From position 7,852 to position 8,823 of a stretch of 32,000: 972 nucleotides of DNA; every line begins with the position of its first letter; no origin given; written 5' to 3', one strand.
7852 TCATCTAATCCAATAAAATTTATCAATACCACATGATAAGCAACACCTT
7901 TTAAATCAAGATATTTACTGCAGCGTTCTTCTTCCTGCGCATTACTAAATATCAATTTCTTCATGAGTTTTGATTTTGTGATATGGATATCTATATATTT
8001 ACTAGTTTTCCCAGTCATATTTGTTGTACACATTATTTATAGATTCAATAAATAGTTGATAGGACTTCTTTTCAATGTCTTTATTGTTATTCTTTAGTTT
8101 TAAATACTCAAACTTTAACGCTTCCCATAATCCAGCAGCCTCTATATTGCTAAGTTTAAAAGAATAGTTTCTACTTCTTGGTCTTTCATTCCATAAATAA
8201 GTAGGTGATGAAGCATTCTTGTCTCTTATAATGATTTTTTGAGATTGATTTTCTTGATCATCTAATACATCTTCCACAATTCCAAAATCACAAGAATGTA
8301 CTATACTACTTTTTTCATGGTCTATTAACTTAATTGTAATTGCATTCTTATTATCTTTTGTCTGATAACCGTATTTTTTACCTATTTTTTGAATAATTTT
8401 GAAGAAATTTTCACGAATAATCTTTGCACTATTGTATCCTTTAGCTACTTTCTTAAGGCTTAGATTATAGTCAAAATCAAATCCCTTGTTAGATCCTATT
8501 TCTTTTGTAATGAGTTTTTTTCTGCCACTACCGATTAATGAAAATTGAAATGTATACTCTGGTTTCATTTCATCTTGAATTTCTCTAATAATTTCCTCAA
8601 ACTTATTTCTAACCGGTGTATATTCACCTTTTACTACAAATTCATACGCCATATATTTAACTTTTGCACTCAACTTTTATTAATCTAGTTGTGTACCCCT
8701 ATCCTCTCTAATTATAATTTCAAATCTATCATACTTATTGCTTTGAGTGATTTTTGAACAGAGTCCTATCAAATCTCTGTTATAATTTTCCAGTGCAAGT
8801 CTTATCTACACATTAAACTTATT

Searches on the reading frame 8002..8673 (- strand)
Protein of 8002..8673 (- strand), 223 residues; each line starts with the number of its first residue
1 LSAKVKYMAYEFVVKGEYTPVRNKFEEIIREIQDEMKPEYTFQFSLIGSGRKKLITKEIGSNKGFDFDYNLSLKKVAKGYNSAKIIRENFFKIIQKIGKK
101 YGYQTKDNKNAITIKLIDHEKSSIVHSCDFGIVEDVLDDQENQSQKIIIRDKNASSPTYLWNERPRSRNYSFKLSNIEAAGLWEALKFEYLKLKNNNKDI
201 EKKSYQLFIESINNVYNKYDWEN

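Call 3: search_protein_families(library=pfam, proteins=[window:8002-8673:-], max_evalue=1)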
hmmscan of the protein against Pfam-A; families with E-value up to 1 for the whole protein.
window:8002-8673:- (223 aa): 0 families

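Call 4: search_protein_families(library=padloc, proteins=[window:8002-8673:-], max_evalue=1)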
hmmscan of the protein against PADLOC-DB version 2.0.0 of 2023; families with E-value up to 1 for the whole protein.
window:8002-8673:- (223 aa): 0 families

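Call 5: search_protein_families(library=ncbifam, proteins=[window:8002-8673:-], max_evalue=1)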
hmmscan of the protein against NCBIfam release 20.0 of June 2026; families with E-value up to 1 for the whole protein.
window:8002-8673:- (223 aa): 1 family
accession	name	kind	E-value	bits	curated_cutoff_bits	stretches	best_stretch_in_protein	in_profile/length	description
NF006137.0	PRK08286.1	equivalog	0.21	11.3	294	1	24-74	13-59/214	cobalt-precorrin-8 methylmutase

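Call 6: find_homologous_proteins(query=window:8002-8673:-, max_evalue=0.001)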
Query window:8002-8673:- (223 aa): 385 proteins with E <= 0.001 among 584 candidates; the best 120 are listed.
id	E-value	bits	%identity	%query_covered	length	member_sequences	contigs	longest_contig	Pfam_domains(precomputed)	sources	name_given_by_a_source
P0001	3.6e-127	440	92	98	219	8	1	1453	-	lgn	-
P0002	2.1e-109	382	78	97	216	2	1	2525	-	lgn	-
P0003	1.5e-108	380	77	98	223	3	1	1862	-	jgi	-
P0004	2.6e-107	376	77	97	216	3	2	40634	-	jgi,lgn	jgi:hypothetical protein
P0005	7.5e-101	354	73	97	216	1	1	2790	-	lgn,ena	-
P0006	9.1e-100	351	73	97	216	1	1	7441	-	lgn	-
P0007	3.2e-99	349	73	97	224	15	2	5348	-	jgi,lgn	jgi:hypothetical protein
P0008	3.3e-96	339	70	96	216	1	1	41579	-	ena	-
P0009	5.0e-91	322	66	97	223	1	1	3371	-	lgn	-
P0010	4.9e-90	319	67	97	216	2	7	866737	-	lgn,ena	-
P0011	2.0e-89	317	67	97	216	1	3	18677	-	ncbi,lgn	-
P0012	2.9e-83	297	64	97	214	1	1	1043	-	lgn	-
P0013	2.6e-78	281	59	97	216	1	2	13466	-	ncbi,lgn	-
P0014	3.2e-76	274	59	96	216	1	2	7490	-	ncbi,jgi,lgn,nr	ncbi:MAG TPA: hypothetical protein GX708_20940 [Gallicola sp.]|jgi:hypothetical protein|nr:hypotheti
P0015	1.1e-75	272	60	96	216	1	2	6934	-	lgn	-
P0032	2.4e-47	180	42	96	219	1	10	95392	-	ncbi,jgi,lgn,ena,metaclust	metaclust:\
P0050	9.4e-41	158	43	97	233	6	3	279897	-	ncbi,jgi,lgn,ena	-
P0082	2.6e-37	147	43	94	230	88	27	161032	-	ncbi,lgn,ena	-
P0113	8.6e-36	142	40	94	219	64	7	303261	-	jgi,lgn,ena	-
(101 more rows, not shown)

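Call 7: search_solved_structures(query=window:8002-8673:-, max_evalue=10, show_alignments=2)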
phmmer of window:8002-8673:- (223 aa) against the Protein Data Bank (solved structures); distinct sequences matched with E-value up to 10: 1.
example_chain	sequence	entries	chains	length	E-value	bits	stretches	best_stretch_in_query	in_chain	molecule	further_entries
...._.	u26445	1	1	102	1.4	12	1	36-72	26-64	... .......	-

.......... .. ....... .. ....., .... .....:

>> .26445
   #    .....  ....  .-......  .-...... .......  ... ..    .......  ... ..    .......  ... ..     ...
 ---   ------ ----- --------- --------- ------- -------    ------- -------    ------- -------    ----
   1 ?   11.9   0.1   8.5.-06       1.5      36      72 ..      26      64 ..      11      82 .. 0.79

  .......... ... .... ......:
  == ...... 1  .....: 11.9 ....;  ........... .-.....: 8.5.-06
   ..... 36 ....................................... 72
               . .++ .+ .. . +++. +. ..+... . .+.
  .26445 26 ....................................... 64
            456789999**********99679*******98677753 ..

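Call 8: search_protein_families(library=phrogs, proteins=[window:8002-8673:-], max_evalue=1)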
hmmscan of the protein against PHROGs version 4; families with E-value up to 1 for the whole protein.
window:8002-8673:- (223 aa): 0 families

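Call 11: find_encoding_contigs(protein=P0010, flank=6000, max_places=3)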
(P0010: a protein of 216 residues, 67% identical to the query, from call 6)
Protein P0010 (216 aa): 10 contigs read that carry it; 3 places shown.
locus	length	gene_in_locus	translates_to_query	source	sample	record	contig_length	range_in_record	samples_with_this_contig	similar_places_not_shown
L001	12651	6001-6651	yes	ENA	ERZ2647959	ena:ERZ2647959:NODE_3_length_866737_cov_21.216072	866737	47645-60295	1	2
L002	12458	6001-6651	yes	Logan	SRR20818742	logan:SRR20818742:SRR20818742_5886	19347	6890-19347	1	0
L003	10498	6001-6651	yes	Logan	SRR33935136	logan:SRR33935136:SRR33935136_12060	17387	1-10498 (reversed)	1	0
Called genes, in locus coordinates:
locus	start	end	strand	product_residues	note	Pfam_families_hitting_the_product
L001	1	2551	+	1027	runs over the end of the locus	PF04313:HSDR_N, PF00270:DEAD (weak), PF04851:ResIII, PF18766:SWI2_SNF2, PF22679:T1R_D3-like, PF12008:EcoR124_C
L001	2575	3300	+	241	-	-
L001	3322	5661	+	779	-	PF13304:AAA_21 (faint)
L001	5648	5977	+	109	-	-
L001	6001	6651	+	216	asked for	-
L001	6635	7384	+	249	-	PF07751:Abi_2 (faint)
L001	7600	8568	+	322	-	-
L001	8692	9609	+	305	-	-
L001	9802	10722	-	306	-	PF00294:PfkB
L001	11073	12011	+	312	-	-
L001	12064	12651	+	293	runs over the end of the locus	PF00005:ABC_tran, PF13304:AAA_21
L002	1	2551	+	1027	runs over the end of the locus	PF04313:HSDR_N, PF00270:DEAD (weak), PF04851:ResIII, PF18766:SWI2_SNF2, PF22679:T1R_D3-like, PF12008:EcoR124_C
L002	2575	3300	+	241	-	-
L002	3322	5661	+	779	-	PF13304:AAA_21 (faint)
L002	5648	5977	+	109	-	-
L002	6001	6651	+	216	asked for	-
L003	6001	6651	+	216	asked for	-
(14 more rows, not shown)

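Call 12: find_encoding_contigs(protein=P0032, flank=6000, max_places=3)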
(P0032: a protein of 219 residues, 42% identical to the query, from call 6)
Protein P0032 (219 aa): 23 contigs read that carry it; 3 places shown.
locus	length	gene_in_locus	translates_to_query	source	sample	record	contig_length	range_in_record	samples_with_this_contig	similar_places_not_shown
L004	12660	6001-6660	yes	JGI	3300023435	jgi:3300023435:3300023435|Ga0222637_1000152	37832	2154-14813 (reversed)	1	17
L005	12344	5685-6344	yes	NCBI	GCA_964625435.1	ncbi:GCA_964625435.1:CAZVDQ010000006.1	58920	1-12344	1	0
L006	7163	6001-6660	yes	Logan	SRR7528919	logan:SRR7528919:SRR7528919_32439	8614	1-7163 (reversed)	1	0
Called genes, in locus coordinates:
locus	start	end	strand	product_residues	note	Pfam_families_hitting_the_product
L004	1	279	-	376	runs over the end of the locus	PF20731:RE_NgoFVII_C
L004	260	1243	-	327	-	PF00145:DNA_methylase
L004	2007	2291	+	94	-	-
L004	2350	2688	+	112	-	-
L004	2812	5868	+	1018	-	PF13086:AAA_11, PF13245:AAA_19 (faint), PF13604:AAA_30 (faint), PF01443:Viral_helicase1 (faint), PF13087:AAA_12, PF10881:DUF2726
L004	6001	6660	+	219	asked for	-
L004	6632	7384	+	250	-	PF07751:Abi_2 (faint)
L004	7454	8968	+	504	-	PF13304:AAA_21, PF13175:AAA_15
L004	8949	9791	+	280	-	-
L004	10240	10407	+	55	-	-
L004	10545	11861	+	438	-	-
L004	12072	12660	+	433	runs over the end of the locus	PF01381:HTH_3, PF12844:HTH_19 (weak), PF13443:HTH_26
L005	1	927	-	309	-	?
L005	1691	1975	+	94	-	-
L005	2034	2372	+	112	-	-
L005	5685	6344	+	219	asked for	-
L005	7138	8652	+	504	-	PF13304:AAA_21, PF13175:AAA_15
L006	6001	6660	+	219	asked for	-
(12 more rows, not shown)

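Call 13: find_encoding_contigs(protein=P0113, flank=5000, max_places=3)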
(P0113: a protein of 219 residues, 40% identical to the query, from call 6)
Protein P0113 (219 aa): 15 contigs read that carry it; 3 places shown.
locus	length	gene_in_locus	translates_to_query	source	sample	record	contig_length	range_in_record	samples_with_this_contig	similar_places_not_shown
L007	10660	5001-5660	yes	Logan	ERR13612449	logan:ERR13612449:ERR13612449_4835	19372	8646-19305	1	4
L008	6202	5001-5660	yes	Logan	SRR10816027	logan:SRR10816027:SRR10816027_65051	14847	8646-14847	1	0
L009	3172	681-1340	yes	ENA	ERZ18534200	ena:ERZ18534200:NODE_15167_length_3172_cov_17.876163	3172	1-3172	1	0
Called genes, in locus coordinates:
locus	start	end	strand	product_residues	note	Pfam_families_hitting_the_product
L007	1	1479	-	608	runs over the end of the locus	PF06605:Prophage_tail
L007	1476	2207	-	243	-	PF05709:Sipho_tail (weak)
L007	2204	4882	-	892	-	-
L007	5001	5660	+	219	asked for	-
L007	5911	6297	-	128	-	-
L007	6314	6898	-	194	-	-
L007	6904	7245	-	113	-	-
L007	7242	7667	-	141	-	PF04883:HK97-gp10_like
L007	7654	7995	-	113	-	PF05521:Phage_HCP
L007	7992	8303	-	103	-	PF05135:Phage_connect_1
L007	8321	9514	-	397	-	PF05065:Phage_capsid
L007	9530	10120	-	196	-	PF00574:CLP_protease, PF01972:SDH_protease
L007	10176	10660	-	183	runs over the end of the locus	?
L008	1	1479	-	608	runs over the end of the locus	PF06605:Prophage_tail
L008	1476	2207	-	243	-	PF05709:Sipho_tail (weak)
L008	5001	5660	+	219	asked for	-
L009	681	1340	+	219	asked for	-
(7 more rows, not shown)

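Call 14: find_encoding_contigs(protein=P0050, flank=5000, max_places=3)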
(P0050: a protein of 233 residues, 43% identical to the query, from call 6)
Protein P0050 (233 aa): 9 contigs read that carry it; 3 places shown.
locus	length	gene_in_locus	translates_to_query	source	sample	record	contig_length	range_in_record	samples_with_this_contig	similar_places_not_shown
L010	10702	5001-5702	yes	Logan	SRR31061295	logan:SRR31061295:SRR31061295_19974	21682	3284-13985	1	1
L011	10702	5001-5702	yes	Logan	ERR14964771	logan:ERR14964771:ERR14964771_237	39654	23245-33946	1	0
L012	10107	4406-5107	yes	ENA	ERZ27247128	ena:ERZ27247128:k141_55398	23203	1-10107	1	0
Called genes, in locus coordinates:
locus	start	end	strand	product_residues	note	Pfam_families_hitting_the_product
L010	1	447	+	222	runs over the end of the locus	-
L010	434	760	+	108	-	-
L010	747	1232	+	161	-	-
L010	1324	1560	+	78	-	-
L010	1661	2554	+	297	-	PF21598:PvuRts1I-like_N, PF18491:SRA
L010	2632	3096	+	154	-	-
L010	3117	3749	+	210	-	-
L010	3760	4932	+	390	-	PF12686:DUF3800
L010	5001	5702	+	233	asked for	-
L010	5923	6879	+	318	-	-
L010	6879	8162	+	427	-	PF05958:tRNA_U5-meth_tr, PF02475:TRM5-TYW2_MTfase (weak)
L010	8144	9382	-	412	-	PF00089:Trypsin, PF13365:Trypsin_2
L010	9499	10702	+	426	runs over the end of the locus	PF05697:Trigger_N, PF00254:FKBP_C, PF05698:Trigger_C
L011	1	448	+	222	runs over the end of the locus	-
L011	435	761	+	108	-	-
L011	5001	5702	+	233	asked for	-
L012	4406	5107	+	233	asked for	-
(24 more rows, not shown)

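Call 15: find_encoding_contigs(protein=P0082, flank=5000, max_places=4)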
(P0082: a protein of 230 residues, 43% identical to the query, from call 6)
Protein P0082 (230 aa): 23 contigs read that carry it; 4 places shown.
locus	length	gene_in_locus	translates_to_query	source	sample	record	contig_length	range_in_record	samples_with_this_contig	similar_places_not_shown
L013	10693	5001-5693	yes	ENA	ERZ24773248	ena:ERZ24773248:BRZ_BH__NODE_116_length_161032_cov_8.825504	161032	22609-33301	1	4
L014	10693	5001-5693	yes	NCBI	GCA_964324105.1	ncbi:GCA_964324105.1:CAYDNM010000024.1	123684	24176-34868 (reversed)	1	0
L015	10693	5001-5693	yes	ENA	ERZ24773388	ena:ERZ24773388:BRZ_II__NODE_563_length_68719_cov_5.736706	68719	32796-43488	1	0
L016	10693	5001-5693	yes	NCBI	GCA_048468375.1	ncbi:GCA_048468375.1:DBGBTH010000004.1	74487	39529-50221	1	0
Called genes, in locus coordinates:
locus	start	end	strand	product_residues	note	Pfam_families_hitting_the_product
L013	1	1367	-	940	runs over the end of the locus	PF10593:Z1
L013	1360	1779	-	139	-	PF03852:Vsr, PF04480:DUF559 (faint)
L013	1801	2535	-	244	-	PF13391:HNH_2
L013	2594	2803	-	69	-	PF13443:HTH_26, PF01381:HTH_3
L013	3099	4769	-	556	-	PF07992:Pyr_redox_2, PF13738:Pyr_redox_3, PF00070:Pyr_redox, PF02852:Pyr_redox_dim, PF00581:Rhodanese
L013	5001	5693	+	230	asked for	-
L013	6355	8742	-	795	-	PF23623:GBD_IRG7_N (faint), PF11797:WxLIP_HBD (faint), PF05257:CHAP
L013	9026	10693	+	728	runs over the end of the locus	PF00535:Glycos_transf_2, PF10111:Glyco_tranf_2_2, PF13641:Glyco_tranf_2_3, PF00535:Glycos_transf_2, PF10111:Glyco_tranf_2_2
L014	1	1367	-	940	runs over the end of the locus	PF10593:Z1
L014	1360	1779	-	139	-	PF03852:Vsr, PF04480:DUF559 (faint)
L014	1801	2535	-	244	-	PF13391:HNH_2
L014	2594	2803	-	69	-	PF13443:HTH_26, PF01381:HTH_3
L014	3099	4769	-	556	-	PF07992:Pyr_redox_2, PF13738:Pyr_redox_3, PF00070:Pyr_redox, PF02852:Pyr_redox_dim, PF00581:Rhodanese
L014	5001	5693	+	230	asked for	-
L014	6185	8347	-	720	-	PF23623:GBD_IRG7_N (faint), PF11797:WxLIP_HBD (faint), PF13620:CarboxypepD_reg (faint), PF05257:CHAP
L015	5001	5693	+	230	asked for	-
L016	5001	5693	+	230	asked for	-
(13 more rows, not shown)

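Call 17: predict_structure(alignment_id=A1)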
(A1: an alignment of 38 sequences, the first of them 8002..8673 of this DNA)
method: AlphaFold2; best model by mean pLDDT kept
length: 223 residues; sequences in the alignment: 38
mean_pLDDT: 91.4   pTM: 0.86
mean pLDDT of the five models: 91.4, 90.6, 90.4, 90.1, 87.3
residues with pLDDT >= 90: 180; 70-90: 33; 50-70: 8; < 50: 2
segments of 3 or more residues with pLDDT < 50: none
pLDDT, mean of each block of 10 residues (from residue 1): 65 91 95 97 90 89 90 97 97 96 93 87 84 96 95 85 95 95 96 93 93 96 77
secondary structure, 60 per line:
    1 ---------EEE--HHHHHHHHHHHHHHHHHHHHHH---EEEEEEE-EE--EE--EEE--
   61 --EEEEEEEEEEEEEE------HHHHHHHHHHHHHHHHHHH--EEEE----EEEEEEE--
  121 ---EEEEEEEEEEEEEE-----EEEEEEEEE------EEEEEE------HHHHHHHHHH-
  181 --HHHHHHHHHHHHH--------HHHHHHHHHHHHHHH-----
elements in order: E10-12 H15-36 E40-46 E56-58 E63-76 H83-101 E104-107 E112-118 E124-137 E143-151 E158-163 H170-179 H183-195 H204-218

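Call 20: fold_search(model_id=the predicted structure, library=pdb)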
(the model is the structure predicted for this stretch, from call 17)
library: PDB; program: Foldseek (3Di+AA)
matches with E <= 10: 555; with E <= 0.001: 30
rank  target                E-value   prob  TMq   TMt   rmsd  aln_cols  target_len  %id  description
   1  7x4a                  9.8e-06  1.00  0.49  0.40   6.6       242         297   13  Native CD-NTase ClCdnE (released 2023-03-08)
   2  6e0k                  1.6e-05  1.00  0.46  0.38   7.1       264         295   12  Structure of Rhodothermus marinus CdnE c-UMP-AMP synthase (released 2019-02-20)
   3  6e0l                  2.1e-05  1.00  0.46  0.38   7.5       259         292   12  Structure of Rhodothermus marinus CdnE c-UMP-AMP synthase with Apcpp and Upnpp (released 2019-02-20)
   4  8ysc                  9.8e-05  1.00  0.49  0.36   6.8       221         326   17  Crystal structure of the Deinococcus wulumuqiensis CD-NTase DwCdnB in complex with ATP (form 1) (released 2025-01-29)
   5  8ysd                  2.0e-04  1.00  0.48  0.35   6.9       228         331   18  Crystal structure of the Deinococcus wulumuqiensis CD-NTase DwCdnB in complex with ATP (form 2) (released 2025-01-29)
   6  7ljo                  2.2e-04  1.00  0.52  0.42   9.0       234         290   10  Structure of the Bacteroides fragilis CD-NTase CdnB in complex with ADP (released 2021-06-02)
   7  4jlz_B                2.2e-04  1.00  0.51  0.35   7.3       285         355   13  Structure of porcine cGAS in complex with bound UTP (released 2013-06-12)
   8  7ljn_C                2.3e-04  1.00  0.47  0.33   5.3       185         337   12  Structure of the Bradyrhizobium diazoefficiens CD-NTase CdnG in complex with GTP (released 2021-06-02)
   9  8yse                  2.6e-04  1.00  0.48  0.36   6.8       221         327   16  Crystal structure of the Deinococcus wulumuqiensis CD-NTase DwCdnB in complex with dATP (released 2025-01-29)
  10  4u03_B                3.3e-04  1.00  0.46  0.30  13.0       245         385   11  Structure of the vibrio cholerae di-nucleotide cyclase (DncV) in complex with GTP and 5MTHFGLU2 (released 2014-09-17)
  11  4txz_B                3.5e-04  1.00  0.39  0.27  14.8       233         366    9  Crystal structure of Vibrio cholerae DncV cyclic AMP-GMP synthase in complex with nonhydrolyzable GTP (released 2014-08-13)
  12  4kb6_A                3.7e-04  1.00  0.55  0.38   5.7       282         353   12  Structure of porcine cyclic GMP AMP synthase (CGAS) in complex with DNA, ATP and GTP (released 2013-06-05)
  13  4jlz_A                3.7e-04  1.00  0.52  0.35   6.1       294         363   15  Structure of porcine cGAS in complex with bound UTP (released 2013-06-12)
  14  8yss                  3.9e-04  1.00  0.48  0.35   6.7       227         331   17  Crystal structure of the apo form of Deinococcus wulumuqiensis CD-NTase DwCdnB (released 2025-01-29)
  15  8hsb_A                4.2e-04  1.00  0.56  0.36   6.0       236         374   10  Cryo-EM Structure of CdnG-E2 complex from Serratia marcescens (UltrAuFoil) (released 2024-05-01)
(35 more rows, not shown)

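Call 21: search_solved_structures(query=A1, max_evalue=10, show_alignments=3)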
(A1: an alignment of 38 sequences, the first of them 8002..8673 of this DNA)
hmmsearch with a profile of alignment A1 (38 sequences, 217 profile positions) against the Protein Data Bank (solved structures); distinct sequences matched with E-value up to 10: 1.
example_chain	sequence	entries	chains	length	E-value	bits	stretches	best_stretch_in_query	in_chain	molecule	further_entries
7aih_Y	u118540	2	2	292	0.56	13.1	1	156-214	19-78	mL40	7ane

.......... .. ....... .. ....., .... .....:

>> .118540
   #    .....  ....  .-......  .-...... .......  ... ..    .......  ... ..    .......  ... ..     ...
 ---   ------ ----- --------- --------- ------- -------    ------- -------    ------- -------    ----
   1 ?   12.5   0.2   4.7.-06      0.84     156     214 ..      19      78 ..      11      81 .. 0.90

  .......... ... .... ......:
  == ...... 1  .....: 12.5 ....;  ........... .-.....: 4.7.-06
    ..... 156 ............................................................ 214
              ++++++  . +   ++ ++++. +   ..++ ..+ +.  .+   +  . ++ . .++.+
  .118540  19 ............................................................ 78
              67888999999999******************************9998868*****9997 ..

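Call 22: search_protein_families(library=pfam, alignment_id=A1, max_evalue=1)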
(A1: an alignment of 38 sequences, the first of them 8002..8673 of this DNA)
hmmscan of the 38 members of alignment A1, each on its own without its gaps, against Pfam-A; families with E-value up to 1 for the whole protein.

A. member 1, window:8002-8673:- (223 aa): 0 families

B. families by the number of members that match (of 38 scanned): 33 families (the first 25 are shown)
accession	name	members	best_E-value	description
PF03646.20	FlaG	8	0.0034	FlaG protein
PF17574.7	TA_inhibitor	3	0.00049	Inhibitor of toxin/antitoxin system (Gp4.5)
PF19456.4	MobI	2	0.0013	MobI protein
PF23799.1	DUF7175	2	0.0067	Domain of unknown function (DUF7175)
PF08862.16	DUF1829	2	0.018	Domain of unknown function DUF1829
PF17488.7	Herpes_glycoH_C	2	0.095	Herpesvirus glycoprotein H C-terminal domain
PF25032.1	N-HEAT_ATR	1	0.0075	Serine/threonine-protein kinase ATR, N-HEAT region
PF21211.3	FkbH_N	1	0.0095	FkbH, N-terminal domain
PF00686.25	CBM_20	1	0.014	Starch binding domain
PF12844.13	HTH_19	1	0.018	Helix-turn-helix domain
PF18688.6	DUF5638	1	0.024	Family of unknown function (DUF5638)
PF06513.16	DUF1103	1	0.032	Repeat of unknown function (DUF1103)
PF13837.12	Myb_DNA-bind_4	1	0.043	Myb/SANT-like DNA-binding domain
PF15023.12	DUF4523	1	0.058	Protein of unknown function (DUF4523)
PF24413.1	W02B3_4_N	1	0.062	W02B3.4-like, N-terminal domain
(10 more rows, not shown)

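Call 26: fold_search(model_id=the predicted structure, library=viral)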
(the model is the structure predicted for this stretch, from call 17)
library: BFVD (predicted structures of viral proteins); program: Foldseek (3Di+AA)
matches with E <= 10: 863; with E <= 0.001: 1
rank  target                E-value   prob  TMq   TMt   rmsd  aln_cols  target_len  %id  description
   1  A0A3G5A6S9            3.6e-06  1.00  0.58  0.37   5.1       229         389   14  Uncharacterized protein [Hyperionvirus sp.]
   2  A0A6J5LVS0            2.6e-03  0.90  0.33  0.14  12.1       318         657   10  Uncharacterized protein [uncultured Caudovirales phage]
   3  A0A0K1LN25            5.8e-03  0.75  0.25  0.31  14.2       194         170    8  Uncharacterized protein [Caulobacter phage Seuss]
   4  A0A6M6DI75            8.2e-03  0.82  0.27  0.26  14.0       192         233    8  (no name in the UniProt tables at hand)
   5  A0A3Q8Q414            9.7e-03  0.99  0.28  0.53   5.6       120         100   12  Uncharacterized protein [Sulfolobales Beppu rod-shaped virus 1]
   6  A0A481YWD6            1.1e-02  0.97  0.32  0.34   6.6       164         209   10  LicD family protein [Marseillevirus LCMAC201]
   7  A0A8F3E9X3            1.4e-02  0.54  0.24  0.27  14.0       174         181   11  Uncharacterized protein [Arthrobacter phage SilentRX]
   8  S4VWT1                2.6e-02  0.89  0.21  0.08   7.4        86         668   10  Uncharacterized protein [Pandoravirus salinus]
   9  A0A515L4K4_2          2.9e-02  0.14  0.17  0.06  17.1       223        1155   12  RNA-directed RNA polymerase L [Jujube yellow mottle-associated virus]
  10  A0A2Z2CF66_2          3.1e-02  0.08  0.11  0.04  18.9       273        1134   12  RNA-directed RNA polymerase L [Pidgey virus]
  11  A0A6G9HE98            3.7e-02  0.16  0.17  0.10  20.3       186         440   11  Dihydrofolate reductase [Panulirus argus virus 1]
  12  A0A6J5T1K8            5.2e-02  0.85  0.30  0.11   7.1       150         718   15  Uncharacterized protein [uncultured Caudovirales phage]
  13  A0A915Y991            5.2e-02  0.44  0.30  0.29  12.8       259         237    9  (no name in the UniProt tables at hand)
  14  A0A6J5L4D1            7.3e-02  0.85  0.29  0.26   6.9       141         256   15  Uncharacterized protein [uncultured Caudovirales phage]
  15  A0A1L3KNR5            7.8e-02  0.06  0.12  0.04  23.2       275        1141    9  RNA-binding protein [Hubei reo-like virus 11]
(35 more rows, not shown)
